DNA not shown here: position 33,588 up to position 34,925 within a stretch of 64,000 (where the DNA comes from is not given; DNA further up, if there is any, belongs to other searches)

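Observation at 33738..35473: Split, reordered CoaBC with CoaC fused to an M23/LytM-like domain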

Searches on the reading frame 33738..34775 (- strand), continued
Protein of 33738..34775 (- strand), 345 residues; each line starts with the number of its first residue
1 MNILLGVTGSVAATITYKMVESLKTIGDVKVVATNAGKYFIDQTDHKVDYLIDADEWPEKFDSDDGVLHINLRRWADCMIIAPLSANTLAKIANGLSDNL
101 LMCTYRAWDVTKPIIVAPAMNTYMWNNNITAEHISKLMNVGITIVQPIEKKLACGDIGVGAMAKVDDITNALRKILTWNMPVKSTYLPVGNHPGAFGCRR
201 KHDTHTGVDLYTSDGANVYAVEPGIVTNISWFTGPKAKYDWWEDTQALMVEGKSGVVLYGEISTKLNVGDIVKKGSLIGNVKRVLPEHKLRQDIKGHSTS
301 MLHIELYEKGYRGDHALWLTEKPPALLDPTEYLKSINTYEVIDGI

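Call 16: find_homologous_proteins(query=window:33738-34775:-, max_evalue=0.00001)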
Query window:33738-34775:- (345 aa): 6747 proteins with E <= 0.00001 among 8000 candidates; the best 120 are listed.
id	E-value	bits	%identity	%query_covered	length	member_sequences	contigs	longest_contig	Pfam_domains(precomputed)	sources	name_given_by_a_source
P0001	9.4e-234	793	100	100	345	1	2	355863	PF01551.30,PF02441.25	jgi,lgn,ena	jgi:phosphopantothenoylcysteine decarboxylase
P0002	5.6e-132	458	60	97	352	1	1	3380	PF01551.30,PF02441.25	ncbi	-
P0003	9.6e-113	395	54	96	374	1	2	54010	PF01551.30,PF02441.25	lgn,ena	-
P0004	2.1e-112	394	54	97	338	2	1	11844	PF01551.30,PF02441.25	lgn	-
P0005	4.2e-112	393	55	96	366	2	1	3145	PF01551.30,PF02441.25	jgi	-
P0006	8.1e-111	389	54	96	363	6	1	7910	PF01551.30,PF02441.25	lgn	-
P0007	2.2e-109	384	54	96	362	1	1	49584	PF01551.30,PF02441.25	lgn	-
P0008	2.3e-109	384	56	96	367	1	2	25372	PF01551.30,PF02441.25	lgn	-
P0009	4.2e-109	383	54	96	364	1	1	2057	PF01551.30,PF02441.25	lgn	-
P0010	1.0e-108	382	55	96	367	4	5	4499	PF01551.30,PF02441.25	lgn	-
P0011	1.2e-108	381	50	96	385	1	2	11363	PF01551.30,PF02441.25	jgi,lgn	-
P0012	1.5e-108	381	53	96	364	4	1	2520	PF01551.30,PF02441.25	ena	-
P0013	1.6e-108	381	54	96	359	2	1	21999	PF01551.30,PF02441.25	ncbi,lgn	-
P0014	7.7e-108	379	53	97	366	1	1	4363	PF01551.30,PF02441.25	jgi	jgi:phosphopantothenoylcysteine decarboxylase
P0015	1.1e-107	378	53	96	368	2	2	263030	PF01551.30,PF02441.25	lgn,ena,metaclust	metaclust:\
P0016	1.1e-107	378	52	97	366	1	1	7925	PF01551.30,PF02441.25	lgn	-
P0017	1.3e-107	378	52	96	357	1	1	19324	PF01551.30,PF02441.25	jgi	-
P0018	1.7e-107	378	52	96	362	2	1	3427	PF01551.30,PF02441.25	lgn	-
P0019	2.4e-107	377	52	96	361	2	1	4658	PF01551.30,PF02441.25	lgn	-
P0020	4.6e-107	376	53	96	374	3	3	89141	PF01551.30,PF02441.25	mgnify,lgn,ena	mgnify:CR=1 FL=1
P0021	4.7e-107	376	54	96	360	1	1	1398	PF01551.30,PF02441.25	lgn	-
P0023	7.2e-107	376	50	97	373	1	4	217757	PF01551.30,PF02441.25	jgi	jgi:phosphopantothenoylcysteine decarboxylase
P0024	8.4e-107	375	53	96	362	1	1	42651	PF01551.30,PF02441.25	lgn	-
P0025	1.3e-106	375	53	96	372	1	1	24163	PF01551.30,PF02441.25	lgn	-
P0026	2.8e-106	374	53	96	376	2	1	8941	PF01551.30,PF02441.25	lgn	-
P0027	3.0e-106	373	53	97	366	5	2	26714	PF01551.30,PF02441.25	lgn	-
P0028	4.4e-106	373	53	97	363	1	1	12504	PF01551.30,PF02441.25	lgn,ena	-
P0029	5.8e-106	373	51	97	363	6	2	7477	PF01551.30,PF02441.25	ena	-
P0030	6.2e-106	372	51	98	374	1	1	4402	PF01551.30,PF02441.25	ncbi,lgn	-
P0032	7.9e-106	372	54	97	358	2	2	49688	PF01551.30,PF02441.25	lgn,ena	-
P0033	1.1e-105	372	54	96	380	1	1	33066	PF01551.30,PF02441.25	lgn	-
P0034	1.2e-105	372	52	96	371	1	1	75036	PF01551.30,PF02441.25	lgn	-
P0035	3.8e-105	370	50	96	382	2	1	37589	PF01551.30,PF02441.25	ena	-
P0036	4.4e-105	370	54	96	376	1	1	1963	PF01551.30,PF02441.25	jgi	jgi:phosphopantothenoylcysteine decarboxylase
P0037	4.9e-105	370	52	96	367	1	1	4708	PF01551.30,PF02441.25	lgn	-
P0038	6.4e-105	369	52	96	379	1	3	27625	PF01551.30,PF02441.25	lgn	-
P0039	7.2e-105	369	53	96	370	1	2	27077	PF01551.30,PF02441.25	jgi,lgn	jgi:phosphopantothenoylcysteine decarboxylase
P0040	7.6e-105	369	52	96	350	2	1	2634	PF01551.30,PF02441.25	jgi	jgi:phosphopantothenoylcysteine decarboxylase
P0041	1.0e-104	368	53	96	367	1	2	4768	PF01551.30,PF02441.25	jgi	jgi:hypothetical protein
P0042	2.0e-104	368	52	96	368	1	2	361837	PF01551.30,PF02441.25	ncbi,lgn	-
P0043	6.4e-104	366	50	96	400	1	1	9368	PF01551.30,PF02441.25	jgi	jgi:phosphopantothenoylcysteine decarboxylase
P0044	1.3e-103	365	52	96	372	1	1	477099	PF01551.30,PF02441.25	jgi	jgi:phosphopantothenoylcysteine decarboxylase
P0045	1.8e-103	364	53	96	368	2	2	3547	PF01551.30,PF02441.25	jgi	jgi:phosphopantothenoylcysteine decarboxylase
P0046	2.9e-103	364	52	97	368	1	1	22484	PF01551.30,PF02441.25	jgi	jgi:phosphopantothenoylcysteine decarboxylase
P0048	5.5e-101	356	51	96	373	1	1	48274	PF01551.30,PF02441.25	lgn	-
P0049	8.0e-101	356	48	97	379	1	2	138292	PF01551.30,PF02441.25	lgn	-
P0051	1.5e-100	355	48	97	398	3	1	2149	PF01551.30,PF02441.25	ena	-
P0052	1.5e-100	355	51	96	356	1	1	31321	PF01551.30,PF02441.25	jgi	jgi:phosphopantothenoylcysteine decarboxylase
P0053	2.0e-100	354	53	97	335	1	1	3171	PF01551.30,PF02441.25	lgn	-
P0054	2.4e-100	354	52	97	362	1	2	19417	PF01551.30,PF02441.25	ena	-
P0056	2.9e-100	354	50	96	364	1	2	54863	PF01551.30,PF02441.25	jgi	jgi:phosphopantothenoylcysteine decarboxylase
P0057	5.2e-100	353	52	96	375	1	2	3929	PF01551.30,PF02441.25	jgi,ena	-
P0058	8.5e-100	352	50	96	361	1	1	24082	PF01551.30,PF02441.25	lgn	-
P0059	9.9e-100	352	51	96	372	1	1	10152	PF01551.30,PF02441.25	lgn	-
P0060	2.2e-99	351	51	97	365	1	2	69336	PF01551.30,PF02441.25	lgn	-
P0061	3.1e-99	350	50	96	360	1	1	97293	PF01551.30,PF02441.25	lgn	-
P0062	4.8e-99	350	53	97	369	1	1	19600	PF01551.30,PF02441.25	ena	-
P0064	2.0e-98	348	51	97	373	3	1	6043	PF01551.30,PF02441.25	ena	-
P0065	2.2e-98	348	51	97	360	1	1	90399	PF01551.30,PF02441.25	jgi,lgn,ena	-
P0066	2.2e-98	348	50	96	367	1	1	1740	PF01551.30,PF02441.25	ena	-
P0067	3.3e-98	347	48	96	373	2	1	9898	PF01551.30,PF02441.25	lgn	-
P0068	6.4e-98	346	50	96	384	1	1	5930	PF01551.30,PF02441.25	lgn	-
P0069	9.2e-98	346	49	97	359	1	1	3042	PF01551.30,PF02441.25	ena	-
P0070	1.4e-97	345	50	96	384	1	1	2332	PF01551.30,PF02441.25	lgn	-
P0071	7.6e-97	343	51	97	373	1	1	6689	PF01551.30,PF02441.25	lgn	-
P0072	1.0e-96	342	50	96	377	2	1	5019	PF01551.30,PF02441.25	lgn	-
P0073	1.6e-96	342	49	97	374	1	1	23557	PF01551.30,PF02441.25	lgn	-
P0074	2.0e-96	341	49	96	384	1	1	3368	PF01551.30,PF02441.25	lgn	-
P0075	2.0e-96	341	50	97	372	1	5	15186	PF01551.30,PF02441.25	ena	-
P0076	2.5e-96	341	49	97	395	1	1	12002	PF01551.30,PF02441.25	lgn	-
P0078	6.5e-96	340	46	97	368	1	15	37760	PF01551.30,PF02441.25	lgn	-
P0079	8.1e-96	339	48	96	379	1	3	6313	PF01551.30,PF02441.25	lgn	-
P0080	1.1e-95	339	50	97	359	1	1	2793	PF01551.30,PF02441.25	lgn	-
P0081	1.2e-95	339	48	97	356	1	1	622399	PF01551.30,PF02441.25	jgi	-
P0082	1.3e-95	339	50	96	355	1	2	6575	PF01551.30,PF02441.25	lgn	-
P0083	1.8e-95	338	50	98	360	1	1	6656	PF01551.30,PF02441.25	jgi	jgi:phosphopantothenoylcysteine decarboxylase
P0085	2.7e-95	337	49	97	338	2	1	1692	PF01551.30,PF02441.25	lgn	-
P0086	3.3e-95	337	50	97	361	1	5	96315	PF01551.30,PF02441.25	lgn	-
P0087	3.4e-95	337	50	98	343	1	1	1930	PF01551.30,PF02441.25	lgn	-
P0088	4.6e-95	337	47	97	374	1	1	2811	PF01551.30,PF02441.25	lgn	-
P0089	8.3e-95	336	49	97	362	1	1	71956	PF01551.30,PF02441.25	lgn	-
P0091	1.5e-94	335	50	97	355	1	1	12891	PF01551.30,PF02441.25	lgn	-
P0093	2.8e-94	334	51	97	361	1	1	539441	PF01551.30,PF02441.25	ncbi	-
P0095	4.0e-94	334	46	97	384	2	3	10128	PF01551.30,PF02441.25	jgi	jgi:phosphopantothenoylcysteine decarboxylase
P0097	1.7e-93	332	49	97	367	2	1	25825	PF01551.30,PF02441.25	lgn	-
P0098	3.7e-93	330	50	90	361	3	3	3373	PF01551.30,PF02441.25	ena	-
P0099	8.8e-93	329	49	97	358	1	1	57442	PF01551.30,PF02441.25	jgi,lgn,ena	jgi:phosphopantothenoylcysteine decarboxylase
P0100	1.2e-92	329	48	96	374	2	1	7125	PF01551.30,PF02441.25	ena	-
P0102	2.4e-92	328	46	97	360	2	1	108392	PF01551.30,PF02441.25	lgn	-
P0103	3.2e-92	327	47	97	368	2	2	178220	PF01551.30,PF02441.25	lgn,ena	-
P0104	3.3e-92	327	49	97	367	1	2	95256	PF01551.30,PF02441.25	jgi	jgi:phosphopantothenoylcysteine decarboxylase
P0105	6.2e-92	326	47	97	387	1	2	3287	PF01551.30,PF02441.25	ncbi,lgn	-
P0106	6.5e-92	326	48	97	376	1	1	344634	PF01551.30,PF02441.25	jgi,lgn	jgi:phosphopantothenoylcysteine decarboxylase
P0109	1.1e-91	326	48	97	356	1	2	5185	PF01551.30,PF02441.25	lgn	-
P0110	1.5e-91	325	42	97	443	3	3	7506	PF01551.30,PF02441.25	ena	-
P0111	1.8e-91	325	53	51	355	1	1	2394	PF01551.30,PF02441.25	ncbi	-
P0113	5.5e-91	323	48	89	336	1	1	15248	PF01551.30,PF02441.25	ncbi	-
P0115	6.6e-91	323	48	97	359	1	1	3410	PF01551.30,PF02441.25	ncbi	-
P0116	1.0e-90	322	50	97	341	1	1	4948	PF01551.30,PF02441.25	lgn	-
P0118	1.4e-90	322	46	97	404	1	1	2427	PF01551.30,PF02441.25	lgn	-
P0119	1.4e-90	322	49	96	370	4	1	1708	PF01551.30,PF02441.25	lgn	-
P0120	1.7e-90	322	49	99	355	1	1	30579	PF01551.30,PF02441.25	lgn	-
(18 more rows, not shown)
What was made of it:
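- Checked: All 120 listed hits of the first search are near-full-length fusions at 42-60% identity, apart from the window's own protein and one reverse-order fusion, P0111 (call 16).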

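Call 25: get_annotated_region(hit=H6, flank=4000)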
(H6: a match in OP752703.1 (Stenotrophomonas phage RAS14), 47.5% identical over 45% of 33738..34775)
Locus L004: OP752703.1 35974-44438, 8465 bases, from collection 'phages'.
description: Stenotrophomonas phage RAS14, complete genome.
organism: Stenotrophomonas phage RAS14 (NCBI taxid 2996120)
taxonomy: Viruses; Duplodnaviria; Heunggongvirae; Uroviricota; Caudoviricetes
host: Stenotrophomonas maltophilia; source: sewage; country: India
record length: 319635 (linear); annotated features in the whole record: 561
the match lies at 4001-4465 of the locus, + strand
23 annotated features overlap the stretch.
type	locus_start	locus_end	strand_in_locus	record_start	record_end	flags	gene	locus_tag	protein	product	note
CDS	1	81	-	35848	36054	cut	-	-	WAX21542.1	hypothetical protein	-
CDS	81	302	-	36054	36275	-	-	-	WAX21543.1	hypothetical protein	-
CDS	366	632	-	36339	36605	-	-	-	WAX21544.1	hypothetical protein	-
CDS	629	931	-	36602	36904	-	-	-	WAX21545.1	hypothetical protein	-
CDS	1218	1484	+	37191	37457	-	-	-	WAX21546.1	hypothetical protein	-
CDS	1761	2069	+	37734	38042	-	-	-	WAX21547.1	hypothetical protein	-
CDS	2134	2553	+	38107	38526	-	-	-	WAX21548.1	hypothetical protein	-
CDS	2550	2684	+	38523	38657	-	-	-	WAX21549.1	hypothetical protein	-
CDS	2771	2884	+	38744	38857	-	-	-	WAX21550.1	hypothetical protein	-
CDS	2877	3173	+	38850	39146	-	-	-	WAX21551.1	hypothetical protein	-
CDS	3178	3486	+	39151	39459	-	-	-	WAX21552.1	hypothetical protein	-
CDS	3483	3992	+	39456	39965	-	-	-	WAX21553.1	hypothetical protein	-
CDS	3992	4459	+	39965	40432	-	-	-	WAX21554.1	hypothetical protein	-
CDS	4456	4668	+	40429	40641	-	-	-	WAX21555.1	hypothetical protein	-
CDS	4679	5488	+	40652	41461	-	-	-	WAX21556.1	hypothetical protein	-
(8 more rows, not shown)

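Call 31: predict_structure(alignment_id=A2)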
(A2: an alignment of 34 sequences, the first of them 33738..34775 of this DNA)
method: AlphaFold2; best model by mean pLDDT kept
length: 345 residues; sequences in the alignment: 34
mean_pLDDT: 93.9   pTM: 0.85
mean pLDDT of the five models: 93.9, 93.8, 93.6, 92.9, 93.0
residues with pLDDT >= 90: 295; 70-90: 49; 50-70: 1; < 50: 0
segments of 3 or more residues with pLDDT < 50: none
pLDDT, mean of each block of 10 residues (from residue 1): 93 94 97 96 95 93 93 96 96 95 95 94 93 95 93 80 95 93 96 94 94 98 96 93 96 95 98 96 95 92 96 83 94 92 84
secondary structure, 60 per line:
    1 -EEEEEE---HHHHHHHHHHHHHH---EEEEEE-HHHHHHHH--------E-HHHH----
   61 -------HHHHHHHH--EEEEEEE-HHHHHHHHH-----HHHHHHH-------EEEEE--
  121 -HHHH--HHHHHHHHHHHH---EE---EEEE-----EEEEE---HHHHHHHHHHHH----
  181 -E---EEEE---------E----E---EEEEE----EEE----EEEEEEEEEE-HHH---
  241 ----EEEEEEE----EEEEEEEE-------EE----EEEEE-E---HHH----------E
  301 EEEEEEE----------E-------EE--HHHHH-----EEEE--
elements in order: E2-7 H11-24 E28-33 H35-42 H53-56 H68-75 E78-84 H86-94 H100-106 E114-118 H122-125 H128-139 E148-151 E157-161 H165-176 E186-189 E208-212 E217-219 E224-233 E245-251 E256-263 E277-281 E300-307 H330-334 E340-343
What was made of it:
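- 33738..34775 (-): coaC-M23L fusion gene, 345 aa (stop codon included). AlphaFold2 model of the whole protein: pLDDT 93.9, pTM 0.85 (call 31).
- pTM 0.85 for the two-domain model is consistent with a fixed packing against CoaC (call 31).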

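Call 35: fold_search(model_id=the predicted structure, library=pdb)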
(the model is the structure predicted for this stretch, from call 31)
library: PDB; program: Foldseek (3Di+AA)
matches with E <= 10: 1480; with E <= 0.001: 69
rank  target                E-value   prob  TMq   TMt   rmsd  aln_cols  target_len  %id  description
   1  1mvn                  5.9e-22  1.00  0.48  0.88   2.2       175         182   48  PPC decarboxylase mutant C175S complexed with pantothenoylaminoethenethiol (released 2003-03-04)
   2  1e20                  2.8e-20  1.00  0.47  0.84   2.9       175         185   48  The FMN binding protein AtHal3 (released 2000-09-11)
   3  1mvl                  4.0e-19  1.00  0.45  0.88   2.2       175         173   44  PPC decarboxylase mutant C175S (released 2003-03-04)
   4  6eoa                  2.5e-15  1.00  0.43  0.75   3.9       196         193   34  Crystal Structure of HAL3 from Cryptococcus neoformans (released 2018-10-31)
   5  1qzu_A                3.8e-15  1.00  0.40  0.84   1.8       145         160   47  crystal structure of human phosphopantothenoylcysteine decarboxylase (released 2004-03-23)
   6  1qzu_B                5.2e-15  1.00  0.40  0.87   1.8       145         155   47  crystal structure of human phosphopantothenoylcysteine decarboxylase (released 2004-03-23)
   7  7cfu_A                1.3e-12  1.00  0.40  0.74   3.8       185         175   26  Crystal Structure of FMN-dependent Cysteine Decarboxylases SpaF (released 2021-06-30)
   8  6tgv_C                1.7e-11  1.00  0.42  0.38   7.3       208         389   24  Crystal structure of Mycobacterium smegmatis CoaBC in complex with CTP and FMN (released 2020-11-25)
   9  6tgv_A                2.2e-11  1.00  0.43  0.39   3.5       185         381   27  Crystal structure of Mycobacterium smegmatis CoaBC in complex with CTP and FMN (released 2020-11-25)
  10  6tgv_B                1.1e-10  1.00  0.41  0.38   9.6       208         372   24  Crystal structure of Mycobacterium smegmatis CoaBC in complex with CTP and FMN (released 2020-11-25)
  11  6tgv_D                1.6e-10  1.00  0.41  0.38  10.8       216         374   23  Crystal structure of Mycobacterium smegmatis CoaBC in complex with CTP and FMN (released 2020-11-25)
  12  3qjg_A                1.7e-10  1.00  0.41  0.79   3.1       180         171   27  Epidermin biosynthesis protein EpiD from Staphylococcus aureus (released 2011-02-09)
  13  3qjg_B                2.9e-10  1.00  0.39  0.76   3.9       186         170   27  Epidermin biosynthesis protein EpiD from Staphylococcus aureus (released 2011-02-09)
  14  1p3y                  4.7e-10  1.00  0.41  0.79   3.5       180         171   24  MrsD from Bacillus sp. HIL-Y85/54728 (released 2003-08-05)
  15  5h75_D                7.6e-10  1.00  0.41  0.61   3.2       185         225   24  Crystal structure of the MrsD-Protein A fusion protein (released 2017-06-28)
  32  1sbz_A                2.5e-07  1.00  0.34  0.59   6.0       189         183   20  Crystal Structure of dodecameric FMN-dependent Ubix-like Decarboxylase from Escherichia coli O157:H7 (released 2004-10-26)
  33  1sbz_D                2.8e-07  1.00  0.33  0.59   5.9       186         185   20  Crystal Structure of dodecameric FMN-dependent Ubix-like Decarboxylase from Escherichia coli O157:H7 (released 2004-10-26)
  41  1sbz_B                7.7e-07  1.00  0.34  0.62   6.1       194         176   20  Crystal Structure of dodecameric FMN-dependent Ubix-like Decarboxylase from Escherichia coli O157:H7 (released 2004-10-26)
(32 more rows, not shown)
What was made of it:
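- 34248..34775 (-): CoaC / phosphopantothenoylcysteine decarboxylase (HFCD flavoprotein) domain, residues 1-176. Foldseek 1mvn: 48% identity, rmsd 2.2 (call 35).
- On PPC decarboxylase / HFCD flavoproteins (CoaC): Foldseek E 5.9e-22, TM(target) 0.88, to AtHAL3a 1mvn (call 35).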

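Call 50: find_encoding_contigs(protein=P0081, flank=6000, max_places=1)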
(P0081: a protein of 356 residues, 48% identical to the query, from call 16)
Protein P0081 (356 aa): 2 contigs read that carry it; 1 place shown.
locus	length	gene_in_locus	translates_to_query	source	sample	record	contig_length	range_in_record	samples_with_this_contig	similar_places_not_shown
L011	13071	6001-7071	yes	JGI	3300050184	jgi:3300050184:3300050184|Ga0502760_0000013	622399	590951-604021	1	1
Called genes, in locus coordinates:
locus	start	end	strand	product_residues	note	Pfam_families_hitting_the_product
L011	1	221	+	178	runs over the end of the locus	PF13671:AAA_33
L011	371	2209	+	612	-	PF09084:NMT1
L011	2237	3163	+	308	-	PF00092:VWA, PF13519:VWA_2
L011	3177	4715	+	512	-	PF00691:OmpA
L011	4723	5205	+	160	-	-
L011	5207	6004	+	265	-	PF04127:DFP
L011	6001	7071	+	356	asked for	PF02441:Flavoprotein, PF01551:Peptidase_M23 (weak)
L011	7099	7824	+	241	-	-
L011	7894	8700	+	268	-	-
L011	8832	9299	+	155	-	-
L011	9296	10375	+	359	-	-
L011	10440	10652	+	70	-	-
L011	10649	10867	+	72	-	-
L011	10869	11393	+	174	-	-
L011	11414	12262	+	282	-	PF00528:BPD_transp_1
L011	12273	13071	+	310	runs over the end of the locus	PF00005:ABC_tran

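Call 51: find_encoding_contigs(protein=P0044, flank=6000, max_places=1)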
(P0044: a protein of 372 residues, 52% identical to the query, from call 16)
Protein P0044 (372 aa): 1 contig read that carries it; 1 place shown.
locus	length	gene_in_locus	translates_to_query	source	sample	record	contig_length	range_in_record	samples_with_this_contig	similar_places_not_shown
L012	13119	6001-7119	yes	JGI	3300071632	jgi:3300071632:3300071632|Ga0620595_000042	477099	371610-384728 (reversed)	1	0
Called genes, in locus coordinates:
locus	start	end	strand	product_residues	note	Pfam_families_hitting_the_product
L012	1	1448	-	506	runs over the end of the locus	-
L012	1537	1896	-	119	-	PF13384:HTH_23 (faint), PF13518:HTH_28 (faint), PF02796:HTH_7 (weak)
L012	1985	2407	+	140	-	-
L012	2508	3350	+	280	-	-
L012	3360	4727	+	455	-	PF01743:PolyA_pol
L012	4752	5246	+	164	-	-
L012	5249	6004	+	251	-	PF04127:DFP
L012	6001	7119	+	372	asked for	PF02441:Flavoprotein, PF01551:Peptidase_M23 (faint)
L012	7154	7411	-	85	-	-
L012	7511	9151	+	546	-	PF07719:TPR_2 (faint), PF13371:TPR_9 (faint), PF13428:TPR_14 (faint), PF13431:TPR_17 (faint), PF14559:TPR_19 (faint), PF23914:TPR_CcmH_CycH (faint), PF13432:TPR_16 (weak), PF13181:TPR_8 (weak), +5 more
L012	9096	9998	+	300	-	-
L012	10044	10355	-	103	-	-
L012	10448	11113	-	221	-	-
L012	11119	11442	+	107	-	-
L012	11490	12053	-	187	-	-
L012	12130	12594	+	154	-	-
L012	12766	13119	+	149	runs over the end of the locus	-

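Call 52: find_encoding_contigs(protein=P0093, flank=6000, max_places=1)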
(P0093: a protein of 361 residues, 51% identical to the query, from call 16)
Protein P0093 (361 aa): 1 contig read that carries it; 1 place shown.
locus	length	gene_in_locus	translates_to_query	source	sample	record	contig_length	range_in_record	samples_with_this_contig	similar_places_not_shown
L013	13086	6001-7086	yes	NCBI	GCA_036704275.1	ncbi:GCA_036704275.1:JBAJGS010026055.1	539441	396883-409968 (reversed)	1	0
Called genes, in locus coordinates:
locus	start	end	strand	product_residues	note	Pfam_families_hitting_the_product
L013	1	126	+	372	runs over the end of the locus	-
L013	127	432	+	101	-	PF01165:Ribosomal_S21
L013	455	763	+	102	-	-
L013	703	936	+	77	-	-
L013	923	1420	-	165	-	-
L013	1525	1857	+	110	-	-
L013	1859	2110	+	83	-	-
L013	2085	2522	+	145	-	-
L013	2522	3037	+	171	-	-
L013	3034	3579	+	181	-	PF00383:dCMP_cyt_deam_1, PF14437:MafB19-deam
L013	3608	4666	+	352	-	-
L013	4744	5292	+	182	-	PF05198:IF3_N, PF00707:IF3_C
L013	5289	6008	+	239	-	PF04127:DFP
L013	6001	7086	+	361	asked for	PF02441:Flavoprotein, PF01551:Peptidase_M23 (weak)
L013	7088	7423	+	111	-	-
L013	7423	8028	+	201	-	PF13302:Acetyltransf_3 (weak), PF13420:Acetyltransf_4 (weak)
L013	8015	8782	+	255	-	PF00535:Glycos_transf_2 (weak)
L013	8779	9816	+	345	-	PF00226:DnaJ, PF01556:DnaJ_C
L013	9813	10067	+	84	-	-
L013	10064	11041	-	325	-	PF13489:Methyltransf_23, PF13847:Methyltransf_31 (faint), PF08241:Methyltransf_11 (weak), PF08242:Methyltransf_12 (weak)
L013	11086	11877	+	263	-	-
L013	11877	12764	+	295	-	PF13489:Methyltransf_23, PF13847:Methyltransf_31 (weak), PF08241:Methyltransf_11, PF08242:Methyltransf_12, PF13649:Methyltransf_25 (weak)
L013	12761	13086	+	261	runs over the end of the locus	-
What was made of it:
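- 34772..34775 (-): ATGA stop/start overlap coupling coaB to coaC-M23L. The same overlap-type junction occurs in related huge-phage loci L011 and L012 (4 bases) and L013 (8 bases) (calls 50-52).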
